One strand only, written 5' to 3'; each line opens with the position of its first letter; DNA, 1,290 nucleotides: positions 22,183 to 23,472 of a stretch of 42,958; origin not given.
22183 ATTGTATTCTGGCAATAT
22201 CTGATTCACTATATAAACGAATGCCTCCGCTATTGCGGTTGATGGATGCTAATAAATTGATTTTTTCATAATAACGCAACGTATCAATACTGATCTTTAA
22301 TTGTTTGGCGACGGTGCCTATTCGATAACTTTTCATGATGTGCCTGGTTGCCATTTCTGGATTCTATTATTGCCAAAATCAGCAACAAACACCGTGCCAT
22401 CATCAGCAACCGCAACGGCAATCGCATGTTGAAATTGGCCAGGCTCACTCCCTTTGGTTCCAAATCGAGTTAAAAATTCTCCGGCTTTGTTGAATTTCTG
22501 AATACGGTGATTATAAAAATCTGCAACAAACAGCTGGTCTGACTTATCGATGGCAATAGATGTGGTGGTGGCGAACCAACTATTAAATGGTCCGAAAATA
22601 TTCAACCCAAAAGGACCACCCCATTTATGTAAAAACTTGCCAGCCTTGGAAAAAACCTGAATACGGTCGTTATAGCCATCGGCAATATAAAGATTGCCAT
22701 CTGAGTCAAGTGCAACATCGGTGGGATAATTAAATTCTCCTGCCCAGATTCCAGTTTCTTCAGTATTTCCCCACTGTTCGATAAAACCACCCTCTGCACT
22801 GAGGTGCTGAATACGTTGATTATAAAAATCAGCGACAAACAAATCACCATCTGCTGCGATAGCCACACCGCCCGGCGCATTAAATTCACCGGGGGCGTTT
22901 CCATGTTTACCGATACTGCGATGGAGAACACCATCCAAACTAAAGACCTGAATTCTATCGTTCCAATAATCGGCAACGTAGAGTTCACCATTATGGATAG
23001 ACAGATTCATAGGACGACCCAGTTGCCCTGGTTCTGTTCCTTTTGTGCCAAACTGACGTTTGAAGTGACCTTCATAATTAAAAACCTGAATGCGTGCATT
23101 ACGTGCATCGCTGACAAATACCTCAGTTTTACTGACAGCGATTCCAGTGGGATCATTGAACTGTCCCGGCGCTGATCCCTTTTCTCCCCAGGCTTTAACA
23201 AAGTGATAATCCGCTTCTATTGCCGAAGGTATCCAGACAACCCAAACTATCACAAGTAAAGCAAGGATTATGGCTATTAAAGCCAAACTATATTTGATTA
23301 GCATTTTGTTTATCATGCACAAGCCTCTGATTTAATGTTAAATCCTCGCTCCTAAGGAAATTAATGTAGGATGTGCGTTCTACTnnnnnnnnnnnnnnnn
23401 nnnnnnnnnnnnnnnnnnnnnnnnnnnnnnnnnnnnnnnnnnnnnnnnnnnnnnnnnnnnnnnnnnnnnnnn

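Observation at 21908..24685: MerR-controlled operon of unusual composition: periplasmic HMA protein, OM beta-barrel, NHL propeller and MerR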

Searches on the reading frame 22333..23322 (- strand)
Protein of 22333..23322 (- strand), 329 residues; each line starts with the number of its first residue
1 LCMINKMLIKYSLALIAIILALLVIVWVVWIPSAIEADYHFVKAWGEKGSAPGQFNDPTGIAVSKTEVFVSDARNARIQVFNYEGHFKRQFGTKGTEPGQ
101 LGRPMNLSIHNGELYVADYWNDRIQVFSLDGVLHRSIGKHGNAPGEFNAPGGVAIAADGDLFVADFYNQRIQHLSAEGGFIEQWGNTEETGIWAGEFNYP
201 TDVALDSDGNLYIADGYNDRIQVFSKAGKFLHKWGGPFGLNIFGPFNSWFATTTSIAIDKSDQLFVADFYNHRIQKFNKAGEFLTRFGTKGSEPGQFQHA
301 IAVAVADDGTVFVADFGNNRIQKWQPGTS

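Call 3: search_protein_families(library=pfam, proteins=[window:22333-23322:-], max_evalue=0.01)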
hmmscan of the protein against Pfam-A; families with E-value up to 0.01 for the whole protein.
window:22333-23322:- (329 aa): 9 families
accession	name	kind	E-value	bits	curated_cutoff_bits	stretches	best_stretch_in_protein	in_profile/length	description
PF01436.27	NHL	-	7.9e-46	152.3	20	6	197-224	1-28/28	NHL repeat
PF17170.10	DUF5128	-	2.1e-19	70.3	22.9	1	101-182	43-126/321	6-bladed beta-propeller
PF25021.1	TEN_NHL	-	1.1e-11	44.8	27.1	0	297-322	329-354/357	Teneurin NHL domain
PF08450.18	SGL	-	8.1e-11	42.4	26.3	1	106-184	140-220/246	SMP-30/Gluconolactonase/LRE-like region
PF13449.12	Phytase-like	-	4.6e-07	30.4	27.6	0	255-290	72-107/284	Esterase-like activity of phytase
PF23500.1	DUF7133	-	6.5e-06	26.1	27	0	150-174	331-355/385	Domain of unknown function (DUF7133)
PF24684.1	Vgb_lyase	-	2.8e-05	23.5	50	1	56-323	13-248/290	Virginiamycin B lyase family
PF15869.11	TolB_like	-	0.0016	18.3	29.2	0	104-172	21-90/296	TolB-like 6-blade propeller-like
PF06739.17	SBBP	-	0.0077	16.6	20.5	0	199-214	14-29/38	Beta-propeller repeat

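Call 4: search_protein_families(library=ncbifam, proteins=[window:22333-23322:-], max_evalue=0.01)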
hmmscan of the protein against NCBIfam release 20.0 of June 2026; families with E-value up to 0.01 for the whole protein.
window:22333-23322:- (329 aa): 5 families
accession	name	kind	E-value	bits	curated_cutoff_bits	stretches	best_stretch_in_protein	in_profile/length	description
NF035926.1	scyF_NHL_VPEP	equivalog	1.7e-69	234.8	350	3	111-237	162-286/376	scytonemin biosynthesis PEP-CTERM protein ScyF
NF033206.1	ScyE_fam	subfamily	7.2e-11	42.2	80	1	146-215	251-319/333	ScyD/ScyE family protein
NF047780.1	LIC12708_fam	subfamily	7.6e-11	41.5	150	1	157-313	65-197/391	LIC_12708 family protein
TIGR02604.1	Piru_Ver_Nterm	subfamily_domain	8.2e-05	22.1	122.2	0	150-174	323-347/367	PVC-type heme-binding CxxCH protein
NF053768.1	CIS12_fam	equivalog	0.00083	18.1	860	1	52-170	84-190/715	CIS12 family contractile injection system protein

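Call 19: find_related_loci(query=A1, collection=genome_contigs, flank=6000)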
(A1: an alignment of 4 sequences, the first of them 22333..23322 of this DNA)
Query A1 (329 aa) in genome_contigs; peptide patterns used: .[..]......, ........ (x = any residue, [..] = any of these).
190 stretches matched a pattern; 161 encode a relative of the query (tblastn E <= 1e-3); the best 80 are kept; 80 distinct loci.
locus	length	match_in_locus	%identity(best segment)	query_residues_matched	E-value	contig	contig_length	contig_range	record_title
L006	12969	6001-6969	78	6-328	1e-176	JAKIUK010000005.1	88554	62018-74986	MAG: Methylococcaceae bacterium isolate D100SM.bin.16 NODE_95_length_88554_cov_10.240854, whole genome shotgun sequence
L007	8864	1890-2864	78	4-328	1e-171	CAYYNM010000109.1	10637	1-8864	MAG TPA_asm: uncultured Methylomarinum sp. isolate SRP128015_co3_140 genome assembly, contig: NODE_7377_length_10637_cov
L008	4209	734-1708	72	1-327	2e-170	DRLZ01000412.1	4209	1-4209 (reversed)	MAG TPA_asm: Crenotrichaceae bacterium isolate HyVt-476 HyVt-476_k145_939601, whole genome shotgun sequence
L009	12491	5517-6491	71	2-326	7e-158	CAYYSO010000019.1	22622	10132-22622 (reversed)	MAG TPA_asm: uncultured Methylomarinum sp. isolate SRP216583_co2_210 genome assembly, contig: NODE_1522_length_22622_cov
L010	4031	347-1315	72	3-326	5e-162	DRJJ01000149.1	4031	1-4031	MAG TPA_asm: Gammaproteobacteria bacterium isolate HyVt-414 HyVt-414_k95_166580, whole genome shotgun sequence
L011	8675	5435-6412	69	1-326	1e-154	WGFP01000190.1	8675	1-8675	MAG: Acidiferrobacterales bacterium isolate S146_88 k151_693370, whole genome shotgun sequence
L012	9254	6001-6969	69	4-326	1e-154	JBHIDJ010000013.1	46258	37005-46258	MAG: Acidiferrobacterales bacterium isolate Baj_1_bin.3 NODE_13_length_46258_cov_12.791659, whole genome shotgun sequenc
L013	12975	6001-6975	69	3-327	9e-154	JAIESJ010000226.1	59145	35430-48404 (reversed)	MAG: Burkholderiales bacterium isolate co.spades.METABAT.2.5kb_011 c_000000443443, whole genome shotgun sequence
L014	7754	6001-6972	69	3-326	8e-153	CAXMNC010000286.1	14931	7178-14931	MAG: Acidiferrobacterales bacterium isolate 07C-BC-St02_bin.17.orig genome assembly, contig: k141_45227, whole genome sh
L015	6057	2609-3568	71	6-327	1e-153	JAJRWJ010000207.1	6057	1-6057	MAG: Gammaproteobacteria bacterium isolate Dive96_bin2.171 k141_1369541, whole genome shotgun sequence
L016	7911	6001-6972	69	3-326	2e-152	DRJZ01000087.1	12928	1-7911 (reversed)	MAG TPA_asm: Acidiferrobacteraceae bacterium isolate HyVt-429 HyVt-429_k95_31367, whole genome shotgun sequence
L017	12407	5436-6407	67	3-326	2e-151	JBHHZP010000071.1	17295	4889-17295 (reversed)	MAG: Acidiferrobacterales bacterium isolate Maj_1_bin.19 NODE_1442_length_17295_cov_7.966067, whole genome shotgun seque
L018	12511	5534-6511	68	1-326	3e-151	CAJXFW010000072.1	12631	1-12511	MAG TPA_asm: uncultured Thiogranum sp. isolate SRR4028170_bin.1_MetaBAT_v2.12.1_MAG genome assembly, contig: NODE_1505_l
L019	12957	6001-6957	69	9-327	1e-149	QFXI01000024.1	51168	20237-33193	MAG: Candidatus Nitrotoga sp. LAW Ga0182497_124, whole genome shotgun sequence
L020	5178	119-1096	68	1-326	2e-151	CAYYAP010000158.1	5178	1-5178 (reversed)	MAG TPA_asm: uncultured Thiohalobacter sp. isolate binchicken_co253_150 genome assembly, contig: NODE_14824_length_5178_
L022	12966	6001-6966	67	6-325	4e-148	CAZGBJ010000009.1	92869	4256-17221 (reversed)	MAG TPA_asm: uncultured Enterobacteriaceae bacterium isolate binchicken_co46_542 genome assembly, contig: NODE_335_lengt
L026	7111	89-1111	69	16-329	2e-145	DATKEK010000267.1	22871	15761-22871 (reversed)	MAG TPA_asm: Burkholderiales bacterium isolate SMAG_U14497 k141_1236408, whole genome shotgun sequence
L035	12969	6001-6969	66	4-326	4e-142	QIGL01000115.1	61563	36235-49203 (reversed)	MAG: Acidiferrobacteraceae bacterium isolate SZUA-150 Ga0063293_10000084, whole genome shotgun sequence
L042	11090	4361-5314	64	4-322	2e-141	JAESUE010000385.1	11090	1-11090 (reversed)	MAG: Pseudomonadales bacterium isolate NORP332 CoAssembly_4101063, whole genome shotgun sequence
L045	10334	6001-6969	65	3-326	1e-140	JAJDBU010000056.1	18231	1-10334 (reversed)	MAG: Nitrospirota bacterium isolate OFTM244 OFTM244_55, whole genome shotgun sequence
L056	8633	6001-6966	62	5-326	7e-138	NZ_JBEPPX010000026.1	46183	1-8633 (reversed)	Roseovarius sp. MBR-78 Ga0505396_26, whole genome shotgun sequence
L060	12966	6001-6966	65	6-325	2e-137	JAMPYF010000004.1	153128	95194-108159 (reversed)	MAG: Sulfuritalea sp. isolate R2F_R2FSRR_metabat.66 R2F_C39, whole genome shotgun sequence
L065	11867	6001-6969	65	2-326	1e-136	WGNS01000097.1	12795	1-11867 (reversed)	MAG: Gammaproteobacteria bacterium isolate RI_283 c_000000090706, whole genome shotgun sequence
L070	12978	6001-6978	58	4-329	1e-134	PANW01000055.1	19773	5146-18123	MAG: Cellvibrionaceae bacterium isolate SAT230 149426, whole genome shotgun sequence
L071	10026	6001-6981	61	4-329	2e-134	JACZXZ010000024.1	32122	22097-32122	MAG: Proteobacteria bacterium isolate B25D1T2 B25D1T2_NODE263, whole genome shotgun sequence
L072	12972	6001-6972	62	1-324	2e-134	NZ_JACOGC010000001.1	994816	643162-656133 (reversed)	Undibacterium griseum strain FT31W NODE_1_length_994816_cov_50.551021_1, whole genome shotgun sequence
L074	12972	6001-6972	65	3-326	8e-134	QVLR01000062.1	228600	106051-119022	Azoarcus sp. Aa7 AZOA_contig000062, whole genome shotgun sequence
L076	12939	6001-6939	63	13-327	3e-133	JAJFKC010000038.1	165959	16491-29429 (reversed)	MAG: Porticoccaceae bacterium isolate OFTM61 OFTM61_37, whole genome shotgun sequence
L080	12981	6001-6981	61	3-329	5e-132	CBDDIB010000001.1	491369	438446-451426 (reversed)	MAG: Alphaproteobacteria bacterium isolate 7448a1ac-87b9-4237-a118-df8c98a982b6 genome assembly, contig: contig_1, whole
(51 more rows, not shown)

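Call 21: search_dna_similar(query=window:22333-23322:-, collection=plasmids, mode=protein, max_rows=25, max_evalue=1e-40)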
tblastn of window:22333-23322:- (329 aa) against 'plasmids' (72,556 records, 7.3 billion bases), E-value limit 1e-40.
Records with a match: 2; places in all: 15; records where one place covers at least 80% of the query: 2.
Best place of each record, by identity: <60% 2.
By first word of the organism name: Candidatus 1; Bacillus 1.
By predicted mobility (MOB-suite, as given by PLSDB): non-mobilizable 2.
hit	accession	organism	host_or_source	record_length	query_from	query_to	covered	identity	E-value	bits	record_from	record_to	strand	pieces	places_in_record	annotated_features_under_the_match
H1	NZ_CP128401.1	Candidatus Chlorohelix allophototropha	Single colony of Candidatus Chlorohelix ...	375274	41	324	86%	41.1%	1e-53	196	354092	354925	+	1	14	SMP-30/gluconolactonase/LRE family protein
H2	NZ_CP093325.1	Bacillus sp. N5-665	whole organism,peat soil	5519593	38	326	88%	32.4%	1e-42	164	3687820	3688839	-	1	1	none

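Call 23: search_protein_families(library=ncbifam, proteins=[L056:2551-4197:+, L060:1179-3542:+, L035:474-854:-, L042:5382-5660:+, L065:4292-4690:+, L045:3138-3392:-, L071:3978-4250:+, L026:6097-6540:-, L080:8005-9273:+, L074:7010-8266:-], max_evalue=0.001)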
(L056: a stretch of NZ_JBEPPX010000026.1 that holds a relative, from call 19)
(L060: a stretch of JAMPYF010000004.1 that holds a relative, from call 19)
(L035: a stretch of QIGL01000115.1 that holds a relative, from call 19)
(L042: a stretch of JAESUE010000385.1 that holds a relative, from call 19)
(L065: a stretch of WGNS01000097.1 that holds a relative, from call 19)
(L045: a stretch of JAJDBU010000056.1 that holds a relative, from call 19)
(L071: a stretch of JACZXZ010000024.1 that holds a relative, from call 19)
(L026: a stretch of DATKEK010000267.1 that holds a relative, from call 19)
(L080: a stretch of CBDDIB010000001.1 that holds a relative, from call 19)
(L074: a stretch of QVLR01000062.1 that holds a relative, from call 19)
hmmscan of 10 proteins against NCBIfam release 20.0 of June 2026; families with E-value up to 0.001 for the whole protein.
L056:2551-4197:+ (548 aa): 80 families (the best 25 are shown)
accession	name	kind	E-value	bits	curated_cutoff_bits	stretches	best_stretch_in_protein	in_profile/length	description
TIGR02053.1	MerA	equivalog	1.7e-158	528.4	454.45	1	87-548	1-465/465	mercury(II) reductase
NF010311.1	PRK13748.1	subfamily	9e-143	477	600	1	87-548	98-560/560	mercury(II) reductase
NF004991.0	PRK06370.1-3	subfamily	3e-111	372.4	620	1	78-539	27-490/509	FAD-containing oxidoreductase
TIGR01350.1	lipoamide_DH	equivalog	2.4e-104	349.6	408.8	1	87-536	2-454/461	dihydrolipoyl dehydrogenase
NF004992.0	PRK06370.1-4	equivalog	1.2e-94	317.4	629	1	86-508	4-427/459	FAD-containing oxidoreductase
NF004946.0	PRK06292.2-4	subfamily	1.9e-82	277.5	634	1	86-509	3-442/487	dihydrolipoyl dehydrogenase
NF004776.0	PRK06116.1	equivalog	2e-82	277.6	480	1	86-511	4-428/450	glutathione-disulfide reductase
NF004947.0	PRK06292.2-5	equivalog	5.3e-80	269.6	592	1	86-503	3-424/474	dihydrolipoyl dehydrogenase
TIGR01424.1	gluta_reduc_2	equivalog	1e-79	268.2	606.05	1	87-511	3-424/446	glutathione-disulfide reductase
NF004943.0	PRK06292.2-1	equivalog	1e-77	261.9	432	1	86-536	3-455/456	dihydrolipoyl dehydrogenase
NF005884.0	PRK07846.1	equivalog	1.7e-77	261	501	1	86-515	3-429/454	mycothione reductase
NF040477.1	chlor_oxi_RclA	equivalog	6.3e-76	255.8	740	1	87-529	4-433/441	reactive chlorine resistance oxidoreductase RclA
TIGR03452.1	mycothione_red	equivalog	4e-72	243.5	635.65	1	86-515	2-430/452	mycothione reductase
NF004990.0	PRK06370.1-1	equivalog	4.8e-72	243.1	842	1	86-505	4-424/459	FAD-containing oxidoreductase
NF041853.1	hythiocyan_redase_MerA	equivalog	7.4e-72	242.6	650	1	86-529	3-434/440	hypothiocyanous acid reductase MerA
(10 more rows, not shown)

L060:1179-3542:+ (787 aa): 37 families (the best 25 are shown)
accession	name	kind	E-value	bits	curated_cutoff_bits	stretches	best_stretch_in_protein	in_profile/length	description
TIGR01525.1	ATPase-IB_hvy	subfamily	6e-168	560.2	346.25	1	221-764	22-558/560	heavy metal translocating P-type ATPase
NF007952.0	PRK10671.1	equivalog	7.5e-144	480.9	1316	1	42-769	104-832/838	copper-exporting P-type ATPase CopA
TIGR01511.1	ATPase-IB1_Cu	subfamily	1.3e-138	463.2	397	1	175-764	2-539/542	copper-translocating P-type ATPase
NF008262.1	PRK11033.1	equivalog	4.8e-121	405.5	1005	2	244-769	216-728/731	zinc/cadmium/mercury/lead-transporting ATPase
TIGR01512.1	ATPase-IB2_Cd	subfamily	6.7e-111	371.4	313.5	2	227-554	22-307/494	cadmium family heavy metal-translocating P-type ATPase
NF033775.1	P_type_ZntA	exception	2.9e-106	356.5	1240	2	243-769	220-729/732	Zn(II)/Cd(II)/Pb(II) translocating P-type ATPase ZntA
TIGR01494.1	ATPase_P-type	subfamily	7.9e-86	288.4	62.3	1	233-751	6-473/478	HAD-IC family P-type ATPase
TIGR01647.1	ATPase-IIIA_H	equivalog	9.8e-56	189.3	615.5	2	229-636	61-482/755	plasma-membrane proton-efflux P-type ATPase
TIGR01497.1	kdpB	equivalog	4.9e-55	186.8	527.9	1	262-715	107-565/675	potassium-transporting ATPase subunit KdpB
NF010609.0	PRK14010.1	equivalog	1.3e-45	155.8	1323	1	261-716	106-561/673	K(+)-transporting ATPase subunit B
TIGR01517.1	ATPase-IIB_Ca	equivalog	5.7e-39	134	507.05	2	586-724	534-693/882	calcium-translocating P-type ATPase, PMCA-type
TIGR01522.1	ATPase-IIA2_Ca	equivalog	4e-34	117.5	798.3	3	643-723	572-652/854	calcium-transporting P-type ATPase, PMR1-type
TIGR01524.1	ATPase-IIIB_Mg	equivalog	1.3e-33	115.9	610.75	2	640-727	584-671/867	magnesium-translocating P-type ATPase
NF011702.0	PRK15122.1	subfamily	7.4e-32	110.2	975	3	640-725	623-708/907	magnesium-translocating P-type ATPase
TIGR01523.1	ATPase-IID_K-Na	equivalog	1.4e-31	109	645.05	3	641-714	674-748/997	potassium/sodium efflux P-type ATPase, fungal-type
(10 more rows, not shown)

L035:474-854:- (126 aa): 4 families
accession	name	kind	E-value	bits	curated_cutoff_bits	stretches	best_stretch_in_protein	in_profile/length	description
NF045683.1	MerT_CopZ_Se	exception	6.6e-38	130.5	375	1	11-124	7-120/235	MerT/CopZ fusion-like heavy metal transport selenoprotein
NF010314.2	PRK13751.2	equivalog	1.2e-33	115.7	150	1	13-124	4-115/116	mercuric ion transporter MerT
NF033556.1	MerTP_fusion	equivalog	1e-17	64.4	180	1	25-125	4-104/186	mercuric transport protein MerTP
NF033560.1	merT_RC607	exception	1.4e-09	38.2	130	1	16-114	2-88/97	mercuric transport protein MerT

L042:5382-5660:+ (92 aa): 5 families
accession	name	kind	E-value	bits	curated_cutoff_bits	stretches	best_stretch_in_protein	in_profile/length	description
TIGR00411.1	redox_disulf_1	equivalog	8.9e-15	54.5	92.75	1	7-88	1-81/82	MJ0307 family thioredoxin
TIGR00412.2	redox_disulf_2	subfamily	9.3e-10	38.8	62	1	9-85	2-74/75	MTH895/ArsE family thioredoxin-like protein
NF047660.1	HUIPC_Trx_selen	equivalog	0.00036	20.6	105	0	58-87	60-89/91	HUIPC motif thioredoxin-like (seleno)protein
TIGR02196.1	GlrX_YruB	hypoth_equivalog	0.00046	20.6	88.55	0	9-84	2-72/74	glutaredoxin-like protein, YruB-family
TIGR02187.2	PDO_seleno_TRX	equivalog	0.00064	19.1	185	1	3-69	15-190/209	protein disulfide oxidoreductase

L065:4292-4690:+ (132 aa): 0 families

L045:3138-3392:- (84 aa): 3 families
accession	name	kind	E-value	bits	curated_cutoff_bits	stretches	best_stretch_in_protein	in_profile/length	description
NF033565.0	trans_MerF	equivalog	4.4e-25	87.3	50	1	9-67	1-59/59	mercury resistance system transport protein MerF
NF033556.1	MerTP_fusion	equivalog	1.2e-05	25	180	1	12-52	1-41/186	mercuric transport protein MerTP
NF010314.2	PRK13751.2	equivalog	1.7e-05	24.9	150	1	4-65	5-63/116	mercuric ion transporter MerT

L071:3978-4250:+ (90 aa): 3 families
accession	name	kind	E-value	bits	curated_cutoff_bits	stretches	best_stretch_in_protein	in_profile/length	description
TIGR02187.2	PDO_seleno_TRX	equivalog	1.5e-05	24.4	185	1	12-65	137-190/209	protein disulfide oxidoreductase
TIGR00411.1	redox_disulf_1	equivalog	3.1e-05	24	92.75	1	7-66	2-63/82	MJ0307 family thioredoxin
TIGR00412.2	redox_disulf_2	subfamily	3.9e-05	24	62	1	7-67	1-59/75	MTH895/ArsE family thioredoxin-like protein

L026:6097-6540:- (147 aa): 2 families
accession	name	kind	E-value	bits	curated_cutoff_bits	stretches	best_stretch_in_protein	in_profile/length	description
NF010318.0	PRK13755.1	equivalog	2e-61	206.3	170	1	13-143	2-132/140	organomercurial transporter MerC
NF033784.1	transport_merC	equivalog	6.1e-56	188.1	140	1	15-136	1-123/123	organomercurial transporter MerC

L080:8005-9273:+ (422 aa): 0 families

L074:7010-8266:- (418 aa): 3 families
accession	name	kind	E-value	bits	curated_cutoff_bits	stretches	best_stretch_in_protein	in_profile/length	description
NF040886.1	cyt_C_like_Sec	equivalog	1.1e-11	43.9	250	1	61-279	35-290/423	multiheme c-type cytochrome (seleno)protein ExtKL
NF041198.1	UshA_like_PCGU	equivalog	9e-05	21.2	275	1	72-161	409-480/519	UshA-like (seleno)protein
TIGR03153.1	cytochr_NrfH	equivalog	0.00035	20.6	134.2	0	193-245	24-63/138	cytochrome c nitrite reductase small subunit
